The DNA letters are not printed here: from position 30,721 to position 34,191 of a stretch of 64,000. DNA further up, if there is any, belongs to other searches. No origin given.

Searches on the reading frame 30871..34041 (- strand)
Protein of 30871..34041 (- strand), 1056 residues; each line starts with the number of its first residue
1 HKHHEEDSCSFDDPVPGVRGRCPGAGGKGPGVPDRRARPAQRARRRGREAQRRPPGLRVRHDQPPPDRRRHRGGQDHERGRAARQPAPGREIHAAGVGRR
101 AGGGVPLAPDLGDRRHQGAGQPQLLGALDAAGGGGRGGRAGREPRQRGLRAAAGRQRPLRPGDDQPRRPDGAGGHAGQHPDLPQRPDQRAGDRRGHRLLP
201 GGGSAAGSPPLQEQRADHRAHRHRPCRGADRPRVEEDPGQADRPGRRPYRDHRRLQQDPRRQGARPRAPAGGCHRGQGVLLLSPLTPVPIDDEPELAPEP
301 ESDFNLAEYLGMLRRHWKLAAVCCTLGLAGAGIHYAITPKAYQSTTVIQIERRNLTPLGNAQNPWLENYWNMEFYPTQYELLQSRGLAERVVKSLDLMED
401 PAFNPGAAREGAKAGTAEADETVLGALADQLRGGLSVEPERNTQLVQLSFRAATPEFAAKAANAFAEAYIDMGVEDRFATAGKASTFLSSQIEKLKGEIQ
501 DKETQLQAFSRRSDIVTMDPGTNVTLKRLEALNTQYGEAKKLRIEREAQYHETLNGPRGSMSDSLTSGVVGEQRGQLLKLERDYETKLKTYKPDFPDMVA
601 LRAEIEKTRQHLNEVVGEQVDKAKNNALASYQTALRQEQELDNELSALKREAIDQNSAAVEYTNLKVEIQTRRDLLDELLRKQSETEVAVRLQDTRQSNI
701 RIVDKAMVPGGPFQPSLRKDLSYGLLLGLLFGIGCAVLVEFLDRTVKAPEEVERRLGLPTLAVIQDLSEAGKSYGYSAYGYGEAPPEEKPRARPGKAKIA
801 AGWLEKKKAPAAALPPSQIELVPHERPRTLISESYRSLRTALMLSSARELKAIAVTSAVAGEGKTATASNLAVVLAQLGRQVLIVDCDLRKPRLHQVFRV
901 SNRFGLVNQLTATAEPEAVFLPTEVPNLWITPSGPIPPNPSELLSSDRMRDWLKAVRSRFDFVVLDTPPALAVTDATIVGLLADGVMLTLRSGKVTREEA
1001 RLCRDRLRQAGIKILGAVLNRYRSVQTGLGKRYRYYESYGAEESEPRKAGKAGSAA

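Call 8: search_protein_families(library=pfam, proteins=[window:30871-34041:-], max_evalue=0.001)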
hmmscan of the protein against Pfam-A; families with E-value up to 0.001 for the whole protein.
window:30871-34041:- (1056 aa): 6 families
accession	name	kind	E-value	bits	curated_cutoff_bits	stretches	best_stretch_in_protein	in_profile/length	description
PF13614.12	AAA_31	-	1.2e-12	48.6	27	1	851-989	2-146/177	AAA domain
PF10609.15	ParA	-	3.8e-10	40.1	27.1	1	852-1043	5-196/246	NUBPL iron-transfer P-loop NTPase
PF02706.20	Wzz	-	1.8e-09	38.2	25.5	1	303-395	2-91/91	Chain length determinant protein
PF01656.29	CbiA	-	1.6e-08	35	25.4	1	853-1025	1-86/125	CobQ/CobB/MinD/ParA nucleotide binding domain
PF13807.11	GNVR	-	3.5e-07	30.5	27.7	1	664-738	8-79/82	G-rich domain on putative tyrosine kinase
PF09140.17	MipZ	-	1.9e-05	24.6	20.7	1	853-969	3-109/262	ATPase MipZ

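Call 9: search_protein_families(library=ncbifam, proteins=[window:30871-34041:-], max_evalue=0.001)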
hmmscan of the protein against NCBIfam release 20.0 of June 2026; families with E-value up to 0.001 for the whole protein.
window:30871-34041:- (1056 aa): 20 families
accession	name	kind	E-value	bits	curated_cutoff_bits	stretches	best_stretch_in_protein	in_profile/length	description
TIGR01005.1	eps_transp_fam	subfamily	2.8e-63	214.3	411.7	1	302-1039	2-730/754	exopolysaccharide transport protein family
NF007350.0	PRK09841.1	equivalog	3.8e-58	197.2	1248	2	819-1037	499-719/726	tyrosine-protein kinase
NF008568.0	PRK11519.1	equivalog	9.2e-55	186.1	1068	3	821-1037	496-712/720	tyrosine-protein kinase Wzc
TIGR01007.1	eps_fam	subfamily_domain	2.1e-53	180.9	108.05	1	833-1040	1-204/204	polysaccharide biosynthesis tyrosine autokinase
TIGR03017.1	EpsF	equivalog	1.2e-51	175.9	422.75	1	336-764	33-443/444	chain length determinant protein EpsF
TIGR03029.1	EpsG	equivalog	8.9e-43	146.4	313.8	1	820-1020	72-273/274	chain length determinant protein tyrosine kinase EpsG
TIGR03018.1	pepcterm_TyrKin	hypoth_equivalog_domain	2.9e-38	131.3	230.65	1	822-1009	2-198/207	XrtA-associated tyrosine autokinase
TIGR03007.1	pepcterm_ChnLen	equivalog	1.7e-34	119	278.85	1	307-767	4-463/498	XrtA system polysaccharide chain length determinant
TIGR01969.1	minD_arch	subfamily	2e-16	59.9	201.75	1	852-1031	2-179/251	cell division ATPase MinD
TIGR01006.1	polys_exp_MPA1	subfamily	1.9e-12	47.1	296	1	695-767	152-224/226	CspC family polysaccharide chain length determinant protein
TIGR01968.1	minD_bact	equivalog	3e-10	39.9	212.9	1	851-971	2-123/261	septum site-determining protein MinD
NF041864.1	EpsV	equivalog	1.8e-08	33.4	800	1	409-763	129-480/484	PCP family exopolysaccharide biosynthesis protein EpsV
NF041546.1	ParA_partition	equivalog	4.7e-08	32.8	180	1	853-888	2-37/203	ParA family partition ATPase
TIGR03371.1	cellulose_yhjQ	equivalog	1.4e-06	28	157.85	1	851-920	2-72/246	cellulose biosynthesis protein BcsQ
NF041136.1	MrpORP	equivalog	1.7e-06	27.6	450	1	852-904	7-59/365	iron-sulfur cluster carrier protein MrpORP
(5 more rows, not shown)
